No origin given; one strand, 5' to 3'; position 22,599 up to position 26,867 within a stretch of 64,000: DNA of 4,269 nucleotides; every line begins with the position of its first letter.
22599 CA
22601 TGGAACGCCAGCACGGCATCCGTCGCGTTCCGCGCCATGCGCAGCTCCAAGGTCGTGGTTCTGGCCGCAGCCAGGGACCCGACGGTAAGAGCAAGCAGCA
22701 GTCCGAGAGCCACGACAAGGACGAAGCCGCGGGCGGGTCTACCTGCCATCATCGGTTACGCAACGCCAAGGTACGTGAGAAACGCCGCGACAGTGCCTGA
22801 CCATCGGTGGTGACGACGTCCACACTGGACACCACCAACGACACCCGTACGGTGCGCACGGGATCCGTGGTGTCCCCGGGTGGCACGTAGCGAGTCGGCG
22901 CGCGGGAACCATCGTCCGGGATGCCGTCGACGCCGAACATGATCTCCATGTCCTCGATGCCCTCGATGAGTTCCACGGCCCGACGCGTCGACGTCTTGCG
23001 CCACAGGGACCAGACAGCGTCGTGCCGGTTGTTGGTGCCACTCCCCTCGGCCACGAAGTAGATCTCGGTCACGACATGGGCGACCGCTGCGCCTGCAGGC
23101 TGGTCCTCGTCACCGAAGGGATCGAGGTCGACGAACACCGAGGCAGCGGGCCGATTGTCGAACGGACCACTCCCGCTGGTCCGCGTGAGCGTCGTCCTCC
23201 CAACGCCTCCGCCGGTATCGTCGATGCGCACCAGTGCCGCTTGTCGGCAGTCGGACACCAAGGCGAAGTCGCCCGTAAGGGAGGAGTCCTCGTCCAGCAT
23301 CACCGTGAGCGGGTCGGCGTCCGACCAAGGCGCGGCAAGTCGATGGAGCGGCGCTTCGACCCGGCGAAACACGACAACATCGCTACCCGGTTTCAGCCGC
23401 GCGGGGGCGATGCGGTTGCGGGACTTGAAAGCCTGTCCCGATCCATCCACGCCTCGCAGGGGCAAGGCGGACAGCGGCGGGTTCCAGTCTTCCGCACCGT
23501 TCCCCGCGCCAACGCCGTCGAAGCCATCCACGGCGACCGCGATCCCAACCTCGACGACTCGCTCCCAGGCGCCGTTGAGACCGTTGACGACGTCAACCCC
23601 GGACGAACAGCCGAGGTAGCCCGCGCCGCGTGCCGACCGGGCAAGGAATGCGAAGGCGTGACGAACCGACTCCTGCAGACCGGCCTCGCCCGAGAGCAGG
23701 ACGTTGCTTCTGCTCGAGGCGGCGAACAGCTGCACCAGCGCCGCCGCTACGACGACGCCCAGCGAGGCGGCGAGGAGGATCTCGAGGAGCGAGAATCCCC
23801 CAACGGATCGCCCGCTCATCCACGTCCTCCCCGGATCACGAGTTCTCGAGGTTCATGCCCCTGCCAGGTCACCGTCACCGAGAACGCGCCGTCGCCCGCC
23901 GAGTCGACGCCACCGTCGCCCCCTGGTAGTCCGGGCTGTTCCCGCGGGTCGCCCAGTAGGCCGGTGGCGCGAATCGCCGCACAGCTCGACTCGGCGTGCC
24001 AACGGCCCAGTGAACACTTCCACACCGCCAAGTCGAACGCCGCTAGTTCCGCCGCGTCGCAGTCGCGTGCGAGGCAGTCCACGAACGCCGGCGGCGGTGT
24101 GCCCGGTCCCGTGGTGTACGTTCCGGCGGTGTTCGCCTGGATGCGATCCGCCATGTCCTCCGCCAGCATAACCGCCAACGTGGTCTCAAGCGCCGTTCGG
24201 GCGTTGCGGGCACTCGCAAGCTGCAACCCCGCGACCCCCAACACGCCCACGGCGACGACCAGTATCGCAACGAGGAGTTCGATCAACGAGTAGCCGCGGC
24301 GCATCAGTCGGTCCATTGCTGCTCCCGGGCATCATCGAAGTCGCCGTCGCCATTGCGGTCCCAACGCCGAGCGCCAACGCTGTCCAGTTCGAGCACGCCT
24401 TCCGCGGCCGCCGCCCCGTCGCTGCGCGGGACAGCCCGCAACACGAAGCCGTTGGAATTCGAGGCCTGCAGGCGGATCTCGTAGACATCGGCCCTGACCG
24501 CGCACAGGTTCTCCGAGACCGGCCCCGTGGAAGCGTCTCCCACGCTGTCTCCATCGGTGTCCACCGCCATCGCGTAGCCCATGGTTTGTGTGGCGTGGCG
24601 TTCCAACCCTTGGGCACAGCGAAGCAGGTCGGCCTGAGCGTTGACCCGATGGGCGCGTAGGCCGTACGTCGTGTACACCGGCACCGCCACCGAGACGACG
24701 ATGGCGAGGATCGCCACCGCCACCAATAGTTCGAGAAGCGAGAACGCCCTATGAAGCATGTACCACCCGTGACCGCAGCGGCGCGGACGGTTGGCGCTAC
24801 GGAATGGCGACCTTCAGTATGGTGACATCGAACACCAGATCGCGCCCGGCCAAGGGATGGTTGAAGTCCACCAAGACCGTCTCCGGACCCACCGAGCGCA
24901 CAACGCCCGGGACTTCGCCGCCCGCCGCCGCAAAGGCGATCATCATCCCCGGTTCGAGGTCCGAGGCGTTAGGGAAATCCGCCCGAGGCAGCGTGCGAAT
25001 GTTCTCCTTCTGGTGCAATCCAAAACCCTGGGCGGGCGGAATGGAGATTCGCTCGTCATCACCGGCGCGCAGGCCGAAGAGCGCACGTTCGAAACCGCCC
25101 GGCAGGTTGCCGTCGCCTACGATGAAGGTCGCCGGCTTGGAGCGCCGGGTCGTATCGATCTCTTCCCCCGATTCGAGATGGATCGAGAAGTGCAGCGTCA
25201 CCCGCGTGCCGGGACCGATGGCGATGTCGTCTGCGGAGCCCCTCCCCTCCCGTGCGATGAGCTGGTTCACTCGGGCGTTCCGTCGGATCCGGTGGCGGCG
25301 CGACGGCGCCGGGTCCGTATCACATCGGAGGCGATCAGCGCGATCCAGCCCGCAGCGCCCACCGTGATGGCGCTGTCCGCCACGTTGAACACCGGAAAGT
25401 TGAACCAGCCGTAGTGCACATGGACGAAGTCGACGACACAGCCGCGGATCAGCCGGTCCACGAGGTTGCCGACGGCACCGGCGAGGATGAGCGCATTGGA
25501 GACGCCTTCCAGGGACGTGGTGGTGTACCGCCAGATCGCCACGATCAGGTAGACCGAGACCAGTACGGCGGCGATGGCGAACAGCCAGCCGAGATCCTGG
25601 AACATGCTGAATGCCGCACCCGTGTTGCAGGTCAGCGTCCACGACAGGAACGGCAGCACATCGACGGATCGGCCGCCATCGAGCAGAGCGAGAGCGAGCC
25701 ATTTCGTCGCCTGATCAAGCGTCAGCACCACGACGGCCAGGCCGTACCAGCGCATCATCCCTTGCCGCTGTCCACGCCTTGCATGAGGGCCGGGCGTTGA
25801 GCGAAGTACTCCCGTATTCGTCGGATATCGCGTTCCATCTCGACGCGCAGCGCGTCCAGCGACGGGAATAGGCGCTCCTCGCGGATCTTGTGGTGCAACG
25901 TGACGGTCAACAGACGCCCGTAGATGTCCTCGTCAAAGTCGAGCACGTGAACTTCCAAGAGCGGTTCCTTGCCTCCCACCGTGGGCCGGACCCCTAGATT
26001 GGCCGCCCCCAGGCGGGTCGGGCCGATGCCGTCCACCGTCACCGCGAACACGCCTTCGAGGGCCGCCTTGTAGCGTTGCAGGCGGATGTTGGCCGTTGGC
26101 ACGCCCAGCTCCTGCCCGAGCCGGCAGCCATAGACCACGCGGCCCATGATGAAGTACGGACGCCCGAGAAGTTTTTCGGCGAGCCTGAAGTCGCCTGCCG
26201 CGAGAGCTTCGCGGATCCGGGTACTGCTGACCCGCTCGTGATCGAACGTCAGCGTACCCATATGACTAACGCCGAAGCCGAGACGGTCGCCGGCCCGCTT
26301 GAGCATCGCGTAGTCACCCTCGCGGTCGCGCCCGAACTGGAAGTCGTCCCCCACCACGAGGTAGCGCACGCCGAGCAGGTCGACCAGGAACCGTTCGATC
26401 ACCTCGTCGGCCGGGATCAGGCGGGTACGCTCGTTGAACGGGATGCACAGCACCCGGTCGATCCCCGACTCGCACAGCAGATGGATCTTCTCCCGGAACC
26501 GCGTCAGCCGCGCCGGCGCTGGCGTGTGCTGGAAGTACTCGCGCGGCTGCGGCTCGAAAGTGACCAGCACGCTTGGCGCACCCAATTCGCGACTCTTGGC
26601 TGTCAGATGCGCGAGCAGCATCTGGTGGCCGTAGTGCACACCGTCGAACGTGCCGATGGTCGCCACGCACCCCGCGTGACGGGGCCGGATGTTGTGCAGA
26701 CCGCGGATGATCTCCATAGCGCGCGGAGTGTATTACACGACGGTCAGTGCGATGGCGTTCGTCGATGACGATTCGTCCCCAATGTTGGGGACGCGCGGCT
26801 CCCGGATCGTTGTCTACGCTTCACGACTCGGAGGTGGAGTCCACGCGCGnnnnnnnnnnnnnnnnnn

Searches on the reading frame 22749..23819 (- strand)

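Call 12: search_protein_families(library=pfam, proteins=[window:22749-23819:-], max_evalue=0.001)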
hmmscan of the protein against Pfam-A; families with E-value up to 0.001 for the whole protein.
window:22749-23819:- (356 aa): 1 family
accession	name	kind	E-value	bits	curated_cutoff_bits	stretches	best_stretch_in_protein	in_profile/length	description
PF16074.10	PilW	-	3.7e-11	43.5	26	1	253-336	1-87/124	Type IV Pilus-assembly protein W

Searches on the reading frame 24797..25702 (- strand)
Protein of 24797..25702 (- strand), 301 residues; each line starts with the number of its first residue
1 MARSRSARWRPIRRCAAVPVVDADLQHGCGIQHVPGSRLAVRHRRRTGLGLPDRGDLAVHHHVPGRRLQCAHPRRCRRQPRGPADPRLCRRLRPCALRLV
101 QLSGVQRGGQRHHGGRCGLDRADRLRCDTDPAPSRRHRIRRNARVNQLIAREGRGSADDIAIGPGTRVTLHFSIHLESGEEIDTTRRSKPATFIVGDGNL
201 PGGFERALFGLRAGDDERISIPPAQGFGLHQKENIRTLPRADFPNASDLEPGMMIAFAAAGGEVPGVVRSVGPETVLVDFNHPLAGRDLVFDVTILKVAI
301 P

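Call 12: search_protein_families(library=pfam, proteins=[window:24797-25702:-], max_evalue=0.001)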
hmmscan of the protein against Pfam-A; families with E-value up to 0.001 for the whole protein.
window:24797-25702:- (301 aa): 1 family
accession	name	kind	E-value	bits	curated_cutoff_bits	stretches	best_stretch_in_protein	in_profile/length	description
PF00254.34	FKBP_C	-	3.3e-12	47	21.1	1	163-234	6-78/94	FKBP-type peptidyl-prolyl cis-trans isomerase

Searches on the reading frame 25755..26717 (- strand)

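Call 12: search_protein_families(library=pfam, proteins=[window:25755-26717:-], max_evalue=0.001)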
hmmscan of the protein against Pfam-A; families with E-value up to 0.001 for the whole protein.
window:25755-26717:- (320 aa): 3 families
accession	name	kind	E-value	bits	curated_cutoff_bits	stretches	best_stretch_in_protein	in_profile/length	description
PF06574.18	FAD_syn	-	3.9e-49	166.9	27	1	13-167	4-158/158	FAD synthetase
PF01687.23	Flavokinase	-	2.2e-34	118.8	19.6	1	184-305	1-124/124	Riboflavin kinase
PF01467.32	CTP_transf_like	-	1.3e-05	25.8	21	1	20-170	2-132/133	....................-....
